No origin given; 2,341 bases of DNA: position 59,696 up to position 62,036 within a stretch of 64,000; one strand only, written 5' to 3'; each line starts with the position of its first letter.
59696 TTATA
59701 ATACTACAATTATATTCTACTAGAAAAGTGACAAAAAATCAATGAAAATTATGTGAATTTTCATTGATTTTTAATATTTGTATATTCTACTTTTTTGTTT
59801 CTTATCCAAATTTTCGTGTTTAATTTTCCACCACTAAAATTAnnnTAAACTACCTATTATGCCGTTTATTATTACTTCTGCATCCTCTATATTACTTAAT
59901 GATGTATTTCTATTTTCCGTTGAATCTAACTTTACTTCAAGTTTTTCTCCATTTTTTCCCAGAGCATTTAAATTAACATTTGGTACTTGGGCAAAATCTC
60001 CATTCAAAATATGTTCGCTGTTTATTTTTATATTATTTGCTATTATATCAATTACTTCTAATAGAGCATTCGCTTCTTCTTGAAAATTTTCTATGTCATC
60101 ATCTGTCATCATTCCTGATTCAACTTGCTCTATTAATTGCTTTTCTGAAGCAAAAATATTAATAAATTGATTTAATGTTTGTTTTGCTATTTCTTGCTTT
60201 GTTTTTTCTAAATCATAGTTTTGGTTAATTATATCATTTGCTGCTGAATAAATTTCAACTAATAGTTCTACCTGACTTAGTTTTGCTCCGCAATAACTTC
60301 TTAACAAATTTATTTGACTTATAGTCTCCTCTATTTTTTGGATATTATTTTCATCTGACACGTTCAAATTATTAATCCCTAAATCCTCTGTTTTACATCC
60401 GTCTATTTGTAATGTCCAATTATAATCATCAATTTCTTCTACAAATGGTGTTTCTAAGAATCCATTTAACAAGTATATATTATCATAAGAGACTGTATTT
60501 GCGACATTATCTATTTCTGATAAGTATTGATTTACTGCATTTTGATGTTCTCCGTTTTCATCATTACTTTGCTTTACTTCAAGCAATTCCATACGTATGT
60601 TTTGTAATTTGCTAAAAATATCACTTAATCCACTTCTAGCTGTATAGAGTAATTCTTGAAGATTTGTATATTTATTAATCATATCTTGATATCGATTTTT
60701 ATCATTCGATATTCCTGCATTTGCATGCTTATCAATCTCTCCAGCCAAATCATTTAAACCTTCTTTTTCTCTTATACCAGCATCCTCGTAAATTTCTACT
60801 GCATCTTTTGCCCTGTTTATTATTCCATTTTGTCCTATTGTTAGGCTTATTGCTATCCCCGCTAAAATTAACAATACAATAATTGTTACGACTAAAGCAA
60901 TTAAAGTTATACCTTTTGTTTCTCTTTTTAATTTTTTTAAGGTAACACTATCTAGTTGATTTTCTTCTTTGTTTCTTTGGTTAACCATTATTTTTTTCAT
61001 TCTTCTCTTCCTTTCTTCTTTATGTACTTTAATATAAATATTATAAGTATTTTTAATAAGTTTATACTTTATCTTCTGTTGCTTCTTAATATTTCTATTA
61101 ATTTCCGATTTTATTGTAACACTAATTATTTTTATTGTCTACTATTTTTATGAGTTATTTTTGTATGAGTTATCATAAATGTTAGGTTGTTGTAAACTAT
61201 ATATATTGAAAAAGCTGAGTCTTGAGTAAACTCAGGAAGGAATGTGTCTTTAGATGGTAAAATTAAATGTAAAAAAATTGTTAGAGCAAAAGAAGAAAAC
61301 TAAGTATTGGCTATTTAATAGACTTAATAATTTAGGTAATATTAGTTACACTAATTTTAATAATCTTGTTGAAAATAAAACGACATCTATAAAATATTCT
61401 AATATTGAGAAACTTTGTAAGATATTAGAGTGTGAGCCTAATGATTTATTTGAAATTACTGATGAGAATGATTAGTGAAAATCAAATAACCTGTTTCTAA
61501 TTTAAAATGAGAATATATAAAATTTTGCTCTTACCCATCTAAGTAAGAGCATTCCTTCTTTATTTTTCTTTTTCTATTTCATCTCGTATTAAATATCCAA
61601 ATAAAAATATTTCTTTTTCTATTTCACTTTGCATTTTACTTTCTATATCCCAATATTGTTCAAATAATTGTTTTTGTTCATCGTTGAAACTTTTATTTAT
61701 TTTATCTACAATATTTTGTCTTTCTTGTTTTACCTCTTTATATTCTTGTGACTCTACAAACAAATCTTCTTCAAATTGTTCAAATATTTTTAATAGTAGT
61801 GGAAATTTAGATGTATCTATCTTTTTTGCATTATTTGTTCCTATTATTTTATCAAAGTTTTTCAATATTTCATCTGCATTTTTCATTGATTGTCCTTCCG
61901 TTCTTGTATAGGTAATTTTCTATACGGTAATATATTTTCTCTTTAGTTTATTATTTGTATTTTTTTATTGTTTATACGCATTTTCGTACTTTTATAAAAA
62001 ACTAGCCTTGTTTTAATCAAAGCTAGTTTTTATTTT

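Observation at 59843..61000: Flagellin-like protein whose N-terminal D0 segment is replaced by a type IV pilin-like hydrophobic helix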

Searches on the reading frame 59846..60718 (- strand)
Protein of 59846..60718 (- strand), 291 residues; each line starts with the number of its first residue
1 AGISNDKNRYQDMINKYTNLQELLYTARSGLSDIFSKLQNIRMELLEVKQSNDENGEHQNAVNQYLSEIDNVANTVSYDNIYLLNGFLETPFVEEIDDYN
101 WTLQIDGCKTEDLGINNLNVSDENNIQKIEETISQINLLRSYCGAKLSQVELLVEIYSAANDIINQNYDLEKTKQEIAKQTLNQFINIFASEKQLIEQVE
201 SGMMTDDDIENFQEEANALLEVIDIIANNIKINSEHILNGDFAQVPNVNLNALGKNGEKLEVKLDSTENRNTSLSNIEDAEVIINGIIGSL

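Call 10: find_homologous_proteins(query=window:59846-60718:-, max_evalue=0.001)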
Query window:59846-60718:- (291 aa): 3 proteins with E <= 0.001 among 988 candidates.
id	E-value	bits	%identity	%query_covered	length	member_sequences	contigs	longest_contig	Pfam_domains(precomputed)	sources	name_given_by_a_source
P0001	2.0e-174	596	99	100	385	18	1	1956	PF00669.26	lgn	-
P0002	7.4e-166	568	95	100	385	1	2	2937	PF00669.26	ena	-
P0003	4.1e-69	251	100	41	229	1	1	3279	PF00669.26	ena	-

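Call 17: search_protein_representatives(protein=window:59846-60718:-)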
Query: 291 residues. Proteins with E-value up to 0.001 (for the whole library): 33; up to 1e-10: 7; up to 1e-30: 2. The best 33 are listed.
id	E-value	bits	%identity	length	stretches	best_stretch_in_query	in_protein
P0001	6.2e-175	596.3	99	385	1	1-291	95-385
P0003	1.3e-69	251.1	99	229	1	1-120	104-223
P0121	8.6e-22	94.4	26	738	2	56-271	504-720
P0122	7.2e-14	68.4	26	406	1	16-284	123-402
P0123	6.6e-13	65.3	25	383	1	18-288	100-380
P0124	7.9e-13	65.0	24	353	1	23-290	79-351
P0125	1.8e-11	60.5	28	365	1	5-271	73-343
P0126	3.1e-10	56.5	29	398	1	17-279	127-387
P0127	2.7e-09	53.4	24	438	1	23-253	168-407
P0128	7.8e-09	51.9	25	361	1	4-280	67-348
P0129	2.2e-07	47.1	25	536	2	23-288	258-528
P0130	2.2e-06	43.9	28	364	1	22-257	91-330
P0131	2.7e-06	43.6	32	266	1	10-137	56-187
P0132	1.1e-05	41.6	29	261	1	15-155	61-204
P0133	1.1e-05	41.6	24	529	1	13-272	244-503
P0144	3.1e-04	36.8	27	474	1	23-273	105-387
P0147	5.4e-04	36.1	33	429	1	62-280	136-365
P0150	9.6e-04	35.2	30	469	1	15-274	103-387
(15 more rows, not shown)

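Call 23: find_homologous_proteins(query=A2, max_evalue=0.001)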
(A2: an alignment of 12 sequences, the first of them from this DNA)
Query A2 (12 sequences) (285 aa, profile of the alignment): 386 proteins with E <= 0.001 among 8000 candidates; the best 120 are listed.
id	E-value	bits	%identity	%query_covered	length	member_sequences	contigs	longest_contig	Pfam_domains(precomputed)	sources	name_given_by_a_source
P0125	1.5e-104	367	29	90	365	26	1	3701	PF00669.26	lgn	-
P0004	1.7e-103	364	29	94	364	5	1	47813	PF00669.26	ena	-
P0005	6.4e-102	359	28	94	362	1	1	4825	PF00669.26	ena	-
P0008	3.2e-101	357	28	94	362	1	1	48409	PF00669.26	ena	-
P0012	2.4e-100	354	28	94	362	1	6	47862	PF00669.26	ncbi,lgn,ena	-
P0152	2.5e-100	354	29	90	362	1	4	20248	PF00669.26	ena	-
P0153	2.7e-100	354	29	94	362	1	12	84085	PF00669.26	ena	-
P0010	2.8e-100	353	28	94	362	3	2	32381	PF00669.26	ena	-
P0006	8.3e-100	352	30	90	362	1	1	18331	PF00669.26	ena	-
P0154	1.5e-99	351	31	90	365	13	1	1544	PF00669.26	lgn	-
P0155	5.9e-99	349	28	94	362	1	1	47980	PF00669.26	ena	-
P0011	2.2e-97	344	29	90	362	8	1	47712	PF00669.26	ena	-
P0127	1.2e-93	332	23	81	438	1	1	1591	PF00669.26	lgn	-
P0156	1.0e-92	329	26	90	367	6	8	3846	PF00669.26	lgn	-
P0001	8.7e-86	306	99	100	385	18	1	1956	PF00669.26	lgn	-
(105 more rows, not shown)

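Call 24: search_solved_structures(query=A2, max_evalue=0.01, show_alignments=2)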
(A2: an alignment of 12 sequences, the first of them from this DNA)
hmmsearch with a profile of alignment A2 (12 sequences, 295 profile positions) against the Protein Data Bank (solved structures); distinct sequences matched with E-value up to 0.01: 81 (the best 60 are shown).
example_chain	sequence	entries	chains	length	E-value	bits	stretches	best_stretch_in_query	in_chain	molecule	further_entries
5gy2_C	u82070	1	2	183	7.5e-39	137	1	6-159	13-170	Flagellin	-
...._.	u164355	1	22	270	1.4e-35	126.2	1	6-176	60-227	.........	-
6t17_A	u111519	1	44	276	4.2e-33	118.1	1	7-188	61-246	Flagellin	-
8jmv_A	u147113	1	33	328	7.6e-31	110.7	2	6-116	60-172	Flagella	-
6b5b_F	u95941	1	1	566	2.8e-30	108.8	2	6-151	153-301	Flagellin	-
10lm_A3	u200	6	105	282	2.5e-29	105.7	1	6-206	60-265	Flagellin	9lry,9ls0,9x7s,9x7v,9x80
2zbi_A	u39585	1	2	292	3.2e-29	105.4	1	6-94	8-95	Flagellin homolog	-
3k8w_A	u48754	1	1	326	5.4e-29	104.6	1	6-94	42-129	Flagellin homolog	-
3k8v_A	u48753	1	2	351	6.9e-29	104.3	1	6-94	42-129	Flagellin homolog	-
10ll_A4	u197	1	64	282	1e-28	103.7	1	7-172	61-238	Flagellin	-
9atl_A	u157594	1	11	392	2.3e-28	102.6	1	6-104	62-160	Flagellin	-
5wjx_A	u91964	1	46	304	1.1e-27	100.3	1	6-190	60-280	Flagellin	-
5wjy_A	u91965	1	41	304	1.6e-27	99.8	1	6-172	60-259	Flagellin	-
5maw_D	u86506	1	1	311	1.8e-27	99.6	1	6-190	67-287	Flagellin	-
6gow_D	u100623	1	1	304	2.4e-27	99.2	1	6-190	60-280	Flagellin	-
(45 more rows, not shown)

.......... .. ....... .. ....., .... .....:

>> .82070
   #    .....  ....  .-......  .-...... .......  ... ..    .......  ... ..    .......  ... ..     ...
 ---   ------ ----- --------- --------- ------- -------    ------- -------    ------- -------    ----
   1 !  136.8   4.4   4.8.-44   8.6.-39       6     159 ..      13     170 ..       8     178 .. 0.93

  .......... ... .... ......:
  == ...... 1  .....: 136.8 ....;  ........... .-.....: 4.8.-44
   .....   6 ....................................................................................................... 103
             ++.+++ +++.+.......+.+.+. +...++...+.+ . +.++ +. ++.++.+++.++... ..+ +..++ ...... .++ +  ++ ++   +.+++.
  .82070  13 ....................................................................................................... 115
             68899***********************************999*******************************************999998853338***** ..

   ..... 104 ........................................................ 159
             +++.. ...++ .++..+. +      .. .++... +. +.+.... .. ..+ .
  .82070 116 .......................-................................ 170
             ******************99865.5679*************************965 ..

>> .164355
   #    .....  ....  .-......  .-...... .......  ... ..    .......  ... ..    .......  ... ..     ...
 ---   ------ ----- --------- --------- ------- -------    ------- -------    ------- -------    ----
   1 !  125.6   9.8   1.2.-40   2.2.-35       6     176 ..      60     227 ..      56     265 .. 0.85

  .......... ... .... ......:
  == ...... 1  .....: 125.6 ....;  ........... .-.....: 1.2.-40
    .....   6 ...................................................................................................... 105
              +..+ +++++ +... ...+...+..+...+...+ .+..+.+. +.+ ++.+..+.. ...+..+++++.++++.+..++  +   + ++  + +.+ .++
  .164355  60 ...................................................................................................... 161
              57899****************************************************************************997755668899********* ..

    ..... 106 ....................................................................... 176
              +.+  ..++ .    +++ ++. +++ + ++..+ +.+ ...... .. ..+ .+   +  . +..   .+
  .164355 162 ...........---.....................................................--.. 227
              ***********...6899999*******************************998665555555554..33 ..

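Call 47: search_protein_families(library=pfam, proteins=[P0121, P0129, P0133, P0144, P0147, P0150, P0127], max_evalue=0.1)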
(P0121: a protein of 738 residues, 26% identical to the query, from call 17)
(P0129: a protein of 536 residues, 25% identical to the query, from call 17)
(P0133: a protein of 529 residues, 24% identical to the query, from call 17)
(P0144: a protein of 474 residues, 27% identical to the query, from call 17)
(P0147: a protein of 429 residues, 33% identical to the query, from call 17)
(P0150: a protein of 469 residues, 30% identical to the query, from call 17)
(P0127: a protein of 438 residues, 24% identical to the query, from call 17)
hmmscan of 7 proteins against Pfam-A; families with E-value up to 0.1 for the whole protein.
P0121 (738 aa): 3 families
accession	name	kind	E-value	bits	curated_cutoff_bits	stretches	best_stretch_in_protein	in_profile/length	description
PF00669.25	Flagellin_N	-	1.8e-20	73.8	26.6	3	464-536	65-137/139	Bacterial flagellin N-terminal helical region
PF23005.1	DUF7032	-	0.057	13.6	27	1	602-652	31-81/115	Domain of unknown function (DUF7032)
PF20622.4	Big_15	-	0.068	13.5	27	0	363-398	12-47/82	Bacterial Ig domain (Big_16)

P0129 (536 aa): 1 family
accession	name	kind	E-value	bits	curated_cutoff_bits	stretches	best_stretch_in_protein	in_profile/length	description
PF00669.25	Flagellin_N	-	5.4e-20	72.3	26.6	1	246-325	58-137/139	Bacterial flagellin N-terminal helical region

P0133 (529 aa): 1 family
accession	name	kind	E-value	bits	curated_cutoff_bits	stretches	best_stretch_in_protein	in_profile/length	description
PF00669.25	Flagellin_N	-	2.2e-11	44.4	26.6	1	236-320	52-136/139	Bacterial flagellin N-terminal helical region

P0144 (474 aa): 4 families
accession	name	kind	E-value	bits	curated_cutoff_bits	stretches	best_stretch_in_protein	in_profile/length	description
PF00669.25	Flagellin_N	-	1.2e-21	77.7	26.6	2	84-170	49-137/139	Bacterial flagellin N-terminal helical region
PF07963.17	N_methyl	-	0.015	15.3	21.2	1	5-28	2-25/27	Prokaryotic N-terminal methylation motif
PF00700.27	Flagellin_C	-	0.035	14.9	23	1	220-263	2-45/86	Bacterial flagellin C-terminal helical region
PF22485.1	DUF6987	-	0.071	13.3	26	0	278-344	6-72/200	Domain of unknown function (DUF6987)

P0147 (429 aa): 2 families
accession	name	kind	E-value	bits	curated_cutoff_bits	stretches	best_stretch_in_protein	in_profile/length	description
PF00669.25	Flagellin_N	-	3e-05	24.6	26.6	1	265-327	73-138/139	Bacterial flagellin N-terminal helical region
PF20355.3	DUF6650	-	0.0097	16.3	27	1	232-325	18-109/150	Family of unknown function (DUF6650)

P0150 (469 aa): 2 families
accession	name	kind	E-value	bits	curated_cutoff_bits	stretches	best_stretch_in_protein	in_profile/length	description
PF00669.25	Flagellin_N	-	1.3e-27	97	26.6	2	89-177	48-137/139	Bacterial flagellin N-terminal helical region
PF07963.17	N_methyl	-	0.0031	17.5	21.2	1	12-34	3-25/27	Prokaryotic N-terminal methylation motif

P0127 (438 aa): 3 families
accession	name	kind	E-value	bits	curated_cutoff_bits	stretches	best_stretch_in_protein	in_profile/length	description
PF00669.25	Flagellin_N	-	2.3e-18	67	26.6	2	153-235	55-137/139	Bacterial flagellin N-terminal helical region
PF00700.27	Flagellin_C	-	0.00029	21.5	23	1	280-324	1-45/86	Bacterial flagellin C-terminal helical region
PF07963.17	N_methyl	-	0.0012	18.7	21.2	1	1-26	1-26/27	Prokaryotic N-terminal methylation motif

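Call 48: search_protein_families(library=ncbifam, proteins=[P0121, P0129, P0133], max_evalue=0.1)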
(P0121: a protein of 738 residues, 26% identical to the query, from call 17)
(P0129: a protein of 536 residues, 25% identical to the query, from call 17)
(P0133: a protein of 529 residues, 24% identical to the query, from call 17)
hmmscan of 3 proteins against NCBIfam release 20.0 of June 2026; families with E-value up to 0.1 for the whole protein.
P0121 (738 aa): 17 families
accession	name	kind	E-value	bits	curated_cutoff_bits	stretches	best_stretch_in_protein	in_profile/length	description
NF009444.0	PRK12802.1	equivalog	6.9e-20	71.7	332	2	460-560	62-165/282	flagellin domain-containing protein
NF009446.0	PRK12804.1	subfamily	3.8e-18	66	352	3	465-632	68-244/301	flagellin Hag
NF006467.0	PRK08869.1-2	subfamily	1.5e-16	60.5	443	2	467-547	72-152/400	flagellin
NF009448.0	PRK12806.1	equivalog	4.6e-16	58.7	531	2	466-580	71-183/475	flagellin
NF006468.0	PRK08869.1-3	subfamily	2.4e-12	46.6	436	1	465-551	70-157/378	polar flagellin E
NF006470.0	PRK08869.1-5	equivalog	7.1e-12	45.2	423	2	466-546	70-150/388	flagellin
NF005294.0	PRK06819.1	subfamily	2e-09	37.5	387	2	473-568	78-175/376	FliC/FljB family flagellin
NF038071.1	lat_flg_LafA_2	exception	2e-09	37.3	365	2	464-617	69-233/284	lateral flagellin LafA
TIGR02550.1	flagell_flgL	equivalog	7.1e-08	32.2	127.2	2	462-535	64-137/387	flagellar hook-associated protein FlgL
NF006469.0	PRK08869.1-4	equivalog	3.2e-06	26.7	627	1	465-547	70-152/377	flagellin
NF009447.0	PRK12805.1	equivalog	6.8e-06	25.8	404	1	467-535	70-138/287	FliC/FljB family flagellin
NF009445.0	PRK12803.1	equivalog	1.4e-05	24.5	450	1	464-708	67-298/335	flagellin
NF006466.0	PRK08869.1-1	subfamily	3.6e-05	23.5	426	1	463-545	65-150/377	flagellin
NF005953.0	PRK08026.1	subfamily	0.00014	21.5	619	1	474-566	79-173/548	FliC/FljB family flagellin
NF009449.0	PRK12807.1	subfamily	0.0011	18.6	347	2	469-565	72-163/287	flagellin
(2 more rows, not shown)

P0129 (536 aa): 25 families
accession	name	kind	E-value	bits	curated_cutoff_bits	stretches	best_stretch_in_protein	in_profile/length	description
NF009444.0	PRK12802.1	equivalog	7.2e-21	74.9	332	1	239-396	55-226/282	flagellin domain-containing protein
NF005294.0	PRK06819.1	subfamily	9.9e-21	74.7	387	1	246-359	62-178/376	FliC/FljB family flagellin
NF009446.0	PRK12804.1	subfamily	2.4e-20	73.2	352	1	247-327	61-142/301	flagellin Hag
NF009448.0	PRK12806.1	equivalog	8.8e-20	70.9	531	1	245-323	61-139/475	flagellin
NF038071.1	lat_flg_LafA_2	exception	3.4e-19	69.3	365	1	248-332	64-148/284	lateral flagellin LafA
NF005953.0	PRK08026.1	subfamily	1.1e-18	68.2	619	1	246-355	62-174/548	FliC/FljB family flagellin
NF006468.0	PRK08869.1-3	subfamily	4.3e-17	62.2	436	1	248-324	64-140/378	polar flagellin E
NF009449.0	PRK12807.1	subfamily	2e-15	57.1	347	1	246-331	60-145/287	flagellin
NF006466.0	PRK08869.1-1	subfamily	2.5e-15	56.9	426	1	248-324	64-140/377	flagellin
NF006467.0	PRK08869.1-2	subfamily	3.3e-15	56.1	443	1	245-323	61-139/400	flagellin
NF006469.0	PRK08869.1-4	equivalog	4.1e-14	52.7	627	1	248-356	64-176/377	flagellin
NF006470.0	PRK08869.1-5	equivalog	4.3e-12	45.9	423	1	244-324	59-139/388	flagellin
NF009450.0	PRK12808.1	equivalog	5.6e-12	46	476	1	247-354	61-173/476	flagellin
NF009445.0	PRK12803.1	equivalog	1e-10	41.4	450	1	244-324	58-138/335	flagellin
TIGR02550.1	flagell_flgL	equivalog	2.2e-10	40.4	127.2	1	234-307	47-120/387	flagellar hook-associated protein FlgL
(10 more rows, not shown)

P0133 (529 aa): 19 families
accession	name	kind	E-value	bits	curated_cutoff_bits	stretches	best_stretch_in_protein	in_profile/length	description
NF009444.0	PRK12802.1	equivalog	7.9e-14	51.8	332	1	235-346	55-163/282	flagellin domain-containing protein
NF005294.0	PRK06819.1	subfamily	3.1e-12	46.7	387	1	238-356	58-180/376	FliC/FljB family flagellin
NF038071.1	lat_flg_LafA_2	exception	1.3e-11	44.4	365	1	247-342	67-163/284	lateral flagellin LafA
NF009448.0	PRK12806.1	equivalog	1.8e-11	43.5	531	1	236-321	56-141/475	flagellin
NF006467.0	PRK08869.1-2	subfamily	6.2e-11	42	443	1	234-320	54-140/400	flagellin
NF005953.0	PRK08026.1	subfamily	8.5e-11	42.1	619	1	250-356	70-180/548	FliC/FljB family flagellin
NF009445.0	PRK12803.1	equivalog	1.6e-10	40.8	450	1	242-340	60-159/335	flagellin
NF009446.0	PRK12804.1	subfamily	7.9e-10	38.7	352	1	241-320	59-139/301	flagellin Hag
NF009449.0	PRK12807.1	subfamily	9.6e-10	38.5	347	1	243-345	61-160/287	flagellin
NF006468.0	PRK08869.1-3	subfamily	1.4e-08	34.3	436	1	244-321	64-141/378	polar flagellin E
NF005187.0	PRK06663.1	equivalog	8.2e-08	31.4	337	1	230-348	49-171/419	flagellar hook-associated protein 3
NF006469.0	PRK08869.1-4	equivalog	1.3e-07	31.4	627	1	235-354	55-180/377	flagellin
NF009450.0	PRK12808.1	equivalog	7.5e-07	29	476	1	239-317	57-135/476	flagellin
TIGR02550.1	flagell_flgL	equivalog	1.8e-06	27.5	127.2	1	232-323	49-140/387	flagellar hook-associated protein FlgL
NF006466.0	PRK08869.1-1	subfamily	3.5e-06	26.8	426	1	242-320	62-140/377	flagellin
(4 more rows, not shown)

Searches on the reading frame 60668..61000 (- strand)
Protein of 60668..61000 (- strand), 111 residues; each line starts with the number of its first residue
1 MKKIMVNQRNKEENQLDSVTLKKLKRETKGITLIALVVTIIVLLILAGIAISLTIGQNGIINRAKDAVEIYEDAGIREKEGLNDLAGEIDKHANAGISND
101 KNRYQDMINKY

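Call 64: find_related_loci(query=A5, collection=viral_contigs, flank=5000)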
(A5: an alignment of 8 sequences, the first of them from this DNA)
Query A5 (111 aa) in viral_contigs; peptide patterns used: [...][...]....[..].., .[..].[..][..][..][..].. (x = any residue, [..] = any of these).
125 stretches matched a pattern; 6 encode a relative of the query (tblastn E <= 1e-3); 6 distinct loci.
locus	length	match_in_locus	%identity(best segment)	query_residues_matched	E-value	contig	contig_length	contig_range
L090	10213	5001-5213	49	30-99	6e-15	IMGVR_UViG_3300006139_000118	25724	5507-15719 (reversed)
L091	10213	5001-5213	49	30-99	6e-15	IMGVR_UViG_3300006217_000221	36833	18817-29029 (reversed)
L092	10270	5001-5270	37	1-80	6e-10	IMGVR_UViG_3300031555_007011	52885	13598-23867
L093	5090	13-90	77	25-50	3e-7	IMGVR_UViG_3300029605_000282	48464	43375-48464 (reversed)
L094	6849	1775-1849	76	25-49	1e-6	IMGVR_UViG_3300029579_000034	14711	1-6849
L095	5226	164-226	90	29-49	4e-6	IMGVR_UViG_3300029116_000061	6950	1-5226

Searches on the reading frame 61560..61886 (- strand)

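Call 12: search_protein_families(library=pfam, proteins=[window:61560-61886:-], max_evalue=0.001)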
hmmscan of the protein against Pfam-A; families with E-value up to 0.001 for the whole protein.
window:61560-61886:- (108 aa): 1 family
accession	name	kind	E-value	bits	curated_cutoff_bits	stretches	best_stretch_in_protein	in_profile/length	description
PF20648.2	DUF6809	-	1.6e-05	26.1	27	1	39-98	16-75/85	Family of unknown function (DUF6809)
